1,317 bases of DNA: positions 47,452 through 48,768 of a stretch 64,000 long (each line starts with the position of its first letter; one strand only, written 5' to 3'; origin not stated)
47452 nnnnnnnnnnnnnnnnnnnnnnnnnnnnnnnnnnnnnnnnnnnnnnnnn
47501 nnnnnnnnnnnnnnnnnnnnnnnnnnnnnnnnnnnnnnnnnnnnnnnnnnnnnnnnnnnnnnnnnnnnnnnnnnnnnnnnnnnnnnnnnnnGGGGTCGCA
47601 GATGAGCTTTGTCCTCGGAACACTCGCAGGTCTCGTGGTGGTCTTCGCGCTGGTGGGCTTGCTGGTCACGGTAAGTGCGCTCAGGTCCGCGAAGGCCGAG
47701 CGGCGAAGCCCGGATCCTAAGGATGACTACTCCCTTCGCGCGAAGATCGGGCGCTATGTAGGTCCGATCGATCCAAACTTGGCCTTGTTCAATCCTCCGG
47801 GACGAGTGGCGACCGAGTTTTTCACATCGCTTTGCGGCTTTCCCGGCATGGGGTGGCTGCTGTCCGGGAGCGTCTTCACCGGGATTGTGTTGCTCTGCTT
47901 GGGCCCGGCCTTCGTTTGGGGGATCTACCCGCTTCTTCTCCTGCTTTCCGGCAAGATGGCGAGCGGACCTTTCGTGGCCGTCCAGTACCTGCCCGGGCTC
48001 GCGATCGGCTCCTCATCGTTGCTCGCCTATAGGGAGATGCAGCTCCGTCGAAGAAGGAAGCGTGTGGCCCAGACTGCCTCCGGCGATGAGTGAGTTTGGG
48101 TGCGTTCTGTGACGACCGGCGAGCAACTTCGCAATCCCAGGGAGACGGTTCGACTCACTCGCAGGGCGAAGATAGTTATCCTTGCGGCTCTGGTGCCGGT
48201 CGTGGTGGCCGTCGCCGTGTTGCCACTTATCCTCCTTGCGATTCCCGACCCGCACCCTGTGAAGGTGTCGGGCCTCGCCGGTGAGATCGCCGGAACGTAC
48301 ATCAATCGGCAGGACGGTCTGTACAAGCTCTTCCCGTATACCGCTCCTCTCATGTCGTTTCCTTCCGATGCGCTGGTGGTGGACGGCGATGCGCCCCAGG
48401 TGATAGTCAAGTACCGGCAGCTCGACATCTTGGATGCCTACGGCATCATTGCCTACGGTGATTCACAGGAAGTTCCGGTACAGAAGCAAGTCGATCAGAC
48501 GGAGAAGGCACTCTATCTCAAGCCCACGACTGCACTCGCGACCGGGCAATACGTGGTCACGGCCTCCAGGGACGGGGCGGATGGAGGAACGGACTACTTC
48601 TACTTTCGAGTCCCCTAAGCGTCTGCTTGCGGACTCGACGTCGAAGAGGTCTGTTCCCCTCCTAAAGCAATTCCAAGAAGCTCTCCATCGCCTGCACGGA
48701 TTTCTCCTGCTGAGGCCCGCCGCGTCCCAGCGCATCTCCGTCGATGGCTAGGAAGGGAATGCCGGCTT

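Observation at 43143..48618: cbb3-type oxidase with a fused CcoO-CcoP-like cytochrome and six co-oriented small membrane ORFs instead of ccoQ/ccoGHIS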

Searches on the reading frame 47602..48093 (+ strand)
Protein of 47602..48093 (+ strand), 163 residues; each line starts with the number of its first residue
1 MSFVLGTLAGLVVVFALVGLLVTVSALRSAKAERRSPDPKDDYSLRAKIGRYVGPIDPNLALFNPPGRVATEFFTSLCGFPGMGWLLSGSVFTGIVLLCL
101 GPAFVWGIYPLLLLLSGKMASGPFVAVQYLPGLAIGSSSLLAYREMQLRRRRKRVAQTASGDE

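Call 3: search_protein_families(library=pfam, proteins=[window:47602-48093:+], max_evalue=0.1)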
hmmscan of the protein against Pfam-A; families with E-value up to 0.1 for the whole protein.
window:47602-48093:+ (163 aa): 0 families

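Call 4: search_protein_families(library=ncbifam, proteins=[window:47602-48093:+], max_evalue=0.1)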
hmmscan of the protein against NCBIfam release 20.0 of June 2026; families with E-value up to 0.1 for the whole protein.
window:47602-48093:+ (163 aa): 0 families

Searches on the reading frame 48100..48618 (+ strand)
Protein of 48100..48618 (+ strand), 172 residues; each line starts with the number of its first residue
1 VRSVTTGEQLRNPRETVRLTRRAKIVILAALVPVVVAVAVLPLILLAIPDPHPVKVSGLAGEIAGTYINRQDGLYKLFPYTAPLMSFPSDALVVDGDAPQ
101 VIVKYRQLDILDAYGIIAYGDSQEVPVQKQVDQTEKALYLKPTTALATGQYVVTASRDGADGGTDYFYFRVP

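Call 3: search_protein_families(library=pfam, proteins=[window:48100-48618:+], max_evalue=0.1)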
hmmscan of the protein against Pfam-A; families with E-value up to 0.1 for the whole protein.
window:48100-48618:+ (172 aa): 0 families

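Call 4: search_protein_families(library=ncbifam, proteins=[window:48100-48618:+], max_evalue=0.1)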
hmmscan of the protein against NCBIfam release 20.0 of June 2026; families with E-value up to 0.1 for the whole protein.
window:48100-48618:+ (172 aa): 0 families

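Call 55: search_protein_representatives(protein=window:48100-48615:+)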
Query: 172 residues. Proteins with E-value up to 0.001 (for the whole library): 79; up to 1e-10: 42; up to 1e-30: 5. The best 79 are listed.
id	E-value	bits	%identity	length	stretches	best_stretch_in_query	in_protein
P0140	6.8e-76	269.9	74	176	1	5-172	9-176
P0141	8.5e-42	159.0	49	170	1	6-172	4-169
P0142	2.5e-34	134.8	50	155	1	37-171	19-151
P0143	6.8e-34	133.3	48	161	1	18-171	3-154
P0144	1.0e-30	123.0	42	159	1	19-171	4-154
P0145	2.9e-29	118.3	47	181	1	26-169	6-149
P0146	6.7e-27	110.6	37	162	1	21-172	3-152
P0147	7.0e-27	110.5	37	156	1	20-170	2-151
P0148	2.9e-26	108.5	41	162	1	20-171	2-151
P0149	6.0e-24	101.0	42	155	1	20-171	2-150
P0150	1.3e-23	99.9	44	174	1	14-171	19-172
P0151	4.3e-23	98.2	43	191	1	25-171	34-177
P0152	9.9e-23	97.0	37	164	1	20-171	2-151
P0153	1.5e-22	96.4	37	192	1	13-171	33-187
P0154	3.6e-21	92.0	31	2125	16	27-77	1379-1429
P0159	4.3e-19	85.2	32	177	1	21-171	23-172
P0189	9.5e-08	48.3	24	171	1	25-171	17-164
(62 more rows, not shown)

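Call 63: predict_structure(alignment_id=A6)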
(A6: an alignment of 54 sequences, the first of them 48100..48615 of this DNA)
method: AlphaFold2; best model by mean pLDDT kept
length: 172 residues; sequences in the alignment: 54
mean_pLDDT: 93.8   pTM: 0.79
mean pLDDT of the five models: 93.8, 93.7, 93.5, 93.5, 93.3
residues with pLDDT >= 90: 146; 70-90: 17; 50-70: 9; < 50: 0
segments of 3 or more residues with pLDDT < 50: none
pLDDT, mean of each block of 10 residues (from residue 1): 66 86 97 98 93 96 96 96 96 92 97 98 97 98 97 94 96 96
secondary structure, 60 per line:
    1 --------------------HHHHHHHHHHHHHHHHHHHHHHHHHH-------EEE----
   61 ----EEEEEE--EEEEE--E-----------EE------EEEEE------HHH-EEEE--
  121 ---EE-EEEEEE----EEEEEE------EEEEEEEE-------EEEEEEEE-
elements in order: H21-46 E54-56 E65-70 E73-77 E100-104 E115-118 E127-132 E137-142 E149-156 E164-171

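Call 67: fold_search(model_id=the predicted structure, library=pdb)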
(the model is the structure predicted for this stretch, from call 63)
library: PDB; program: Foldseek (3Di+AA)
matches with E <= 10: 1814; with E <= 0.001: 0
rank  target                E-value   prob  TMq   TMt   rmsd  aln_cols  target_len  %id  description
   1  2c9r                  2.7e-03  1.00  0.38  0.62   3.9        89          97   16  apo-H91F CopC (released 2006-05-03)
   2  1lyq_B                3.2e-03  1.00  0.34  0.52   5.0        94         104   15  Crystal Structure of PcoC, a Methionine Rich Copper Resistance Protein from Escherichia coli (released 2002-11-27)
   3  6nfs                  3.5e-03  1.00  0.35  0.56   6.1       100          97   21  CopC from Pseudomonas fluorescens (released 2019-04-24)
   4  1lyq_A                4.6e-03  1.00  0.37  0.60   4.0        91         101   18  Crystal Structure of PcoC, a Methionine Rich Copper Resistance Protein from Escherichia coli (released 2002-11-27)
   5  6nfr                  4.6e-03  1.00  0.36  0.57   4.0        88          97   20  CopC from Pseudomonas fluorescens (released 2019-04-24)
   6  6nfq_A                4.9e-03  1.00  0.35  0.57   6.0        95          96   21  CopC from Pseudomonas fluorescens (released 2019-04-24)
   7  2dia_MODEL_1_A        5.7e-03  1.00  0.29  0.41  11.7       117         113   14  Solution structure of the 10th filamin domain from human Filamin-B (released 2006-09-29)
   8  1ix2_A                6.1e-03  1.00  0.35  0.53   6.8       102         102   15  Crystal Structure of Selenomethionine PcoC, a Copper Resistance Protein from Escherichia coli (released 2002-11-27)
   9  1m42                  6.4e-03  1.00  0.34  0.52   4.7        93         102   18  Solution structure of apoCopC from Pseudomonas syringae (released 2002-11-06)
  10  6nfq_B                7.5e-03  1.00  0.36  0.58   3.9        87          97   18  CopC from Pseudomonas fluorescens (released 2019-04-24)
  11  7bk5                  7.9e-03  1.00  0.35  0.55   4.1        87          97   21  PfCopC mutant - E27A (released 2021-07-07)
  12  8ytq_B                8.4e-03  1.00  0.38  0.49   4.1       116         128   11  The structure of apoCopC from Thioalkalivibrio paradoxus (released 2024-04-24)
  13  6j14_G                8.8e-03  0.99  0.31  0.46   5.7       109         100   13  Complex structure of GY-14 and PD-1 (released 2019-11-06)
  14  5m2w_A                9.3e-03  0.99  0.28  0.38   5.9       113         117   14  Structure of nanobody nb18 raised against TssK from E. coli T6SS (released 2017-06-28)
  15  6y0k                  9.3e-03  0.96  0.30  0.16  13.0       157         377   11  Sulfite oxidase from Thermus thermophilus with coordinated phosphate (released 2020-08-05)
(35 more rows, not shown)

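Call 68: search_protein_families(library=pfam, alignment_id=A6, max_evalue=1)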
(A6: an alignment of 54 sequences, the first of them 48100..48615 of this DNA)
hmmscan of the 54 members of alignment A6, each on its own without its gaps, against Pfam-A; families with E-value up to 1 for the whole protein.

A. member 1, window:48100-48615:+ (172 aa): 0 families

B. families by the number of members that match (of 54 scanned): 16 families
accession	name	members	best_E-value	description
PF04335.19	VirB8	2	0.058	VirB8 protein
PF07330.17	DUF1467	1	0.03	Protein of unknown function (DUF1467)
PF11992.13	TgpA_N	1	0.041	TgpA N-terminal domain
PF04151.21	PPC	1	0.061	Bacterial pre-peptidase C-terminal domain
PF12601.13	Rubi_NSP_C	1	0.099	Rubivirus non-structural protein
PF20244.3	DUF6599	1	0.11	Family of unknown function (DUF6599)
PF13338.12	AbiEi_4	1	0.15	Transcriptional regulator, AbiEi antitoxin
PF03186.18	CobD_Cbib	1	0.15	CobD/Cbib protein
PF04234.18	CopC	1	0.17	CopC domain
PF10260.14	SAYSvFN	1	0.21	Uncharacterized conserved domain (SAYSvFN)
PF18027.6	Pepdidase_M14_N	1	0.24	Cytosolic carboxypeptidase N-terminal domain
PF24257.1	DUF7458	1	0.24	Family of unknown function (DUF7458)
PF02310.24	B12-binding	1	0.28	B12 binding domain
PF14524.12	Wzt_C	1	0.3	Wzt C-terminal domain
PF03121.20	Herpes_UL52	1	0.33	Herpesviridae UL52/UL70 DNA primase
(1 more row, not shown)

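Call 69: find_encoding_contigs(protein=P0146, flank=10000, max_places=1)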
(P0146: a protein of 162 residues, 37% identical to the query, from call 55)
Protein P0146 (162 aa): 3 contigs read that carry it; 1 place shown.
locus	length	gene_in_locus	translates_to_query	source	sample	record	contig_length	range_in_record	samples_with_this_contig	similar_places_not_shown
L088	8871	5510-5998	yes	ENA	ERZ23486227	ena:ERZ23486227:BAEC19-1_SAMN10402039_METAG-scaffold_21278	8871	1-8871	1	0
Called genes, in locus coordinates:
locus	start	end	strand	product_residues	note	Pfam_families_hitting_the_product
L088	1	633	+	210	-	?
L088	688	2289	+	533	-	-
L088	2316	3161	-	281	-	PF01797:Y1_Tnp (weak), PF08299:Bac_DnaA_C (weak)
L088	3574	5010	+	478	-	PF02310:B12-binding, PF04055:Radical_SAM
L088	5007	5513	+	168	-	-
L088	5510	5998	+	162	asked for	-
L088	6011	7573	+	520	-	PF00115:COX1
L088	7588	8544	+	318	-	PF02433:FixO, PF13442:Cytochrome_CBB3 (faint), PF00034:Cytochrom_C (faint)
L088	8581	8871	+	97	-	?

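Call 70: find_encoding_contigs(protein=P0189, flank=10000, max_places=1)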
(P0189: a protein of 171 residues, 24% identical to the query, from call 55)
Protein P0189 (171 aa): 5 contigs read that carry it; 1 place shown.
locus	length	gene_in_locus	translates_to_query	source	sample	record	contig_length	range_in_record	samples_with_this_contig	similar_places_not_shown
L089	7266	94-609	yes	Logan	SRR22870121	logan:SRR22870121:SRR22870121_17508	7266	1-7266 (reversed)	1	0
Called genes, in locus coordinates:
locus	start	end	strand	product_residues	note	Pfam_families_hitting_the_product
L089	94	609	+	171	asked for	-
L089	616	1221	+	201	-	-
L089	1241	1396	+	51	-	-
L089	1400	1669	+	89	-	-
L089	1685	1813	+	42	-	-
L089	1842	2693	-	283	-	PF02585:PIG-L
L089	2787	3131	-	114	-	PF00085:Thioredoxin, PF04756:OST3_OST6 (weak), PF14595:Thioredoxin_9 (weak), PF00578:AhpC-TSA (weak), PF08534:Redoxin (weak), PF13098:Thioredoxin_2, PF13728:TraF (weak), PF13905:Thioredoxin_8 (faint)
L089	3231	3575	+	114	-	PF01638:HxlR, PF12840:HTH_20 (weak)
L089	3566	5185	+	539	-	PF00496:SBP_bac_5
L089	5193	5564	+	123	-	PF01219:DAGK_prokar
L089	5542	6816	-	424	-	PF00672:HAMP, PF00512:HisKA, PF02518:HATPase_c, PF13581:HATPase_c_2 (weak)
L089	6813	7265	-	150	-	?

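Call 71: find_encoding_contigs(protein=P0159, flank=10000, max_places=1)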
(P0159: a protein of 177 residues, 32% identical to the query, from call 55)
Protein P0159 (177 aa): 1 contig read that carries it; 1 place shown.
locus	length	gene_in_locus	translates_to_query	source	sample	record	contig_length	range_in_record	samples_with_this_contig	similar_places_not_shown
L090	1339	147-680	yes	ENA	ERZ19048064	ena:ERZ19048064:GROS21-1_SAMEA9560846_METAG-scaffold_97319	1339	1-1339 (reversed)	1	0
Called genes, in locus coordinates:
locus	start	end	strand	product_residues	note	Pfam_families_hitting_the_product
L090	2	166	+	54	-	?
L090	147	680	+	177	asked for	-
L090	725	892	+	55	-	-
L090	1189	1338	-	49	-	?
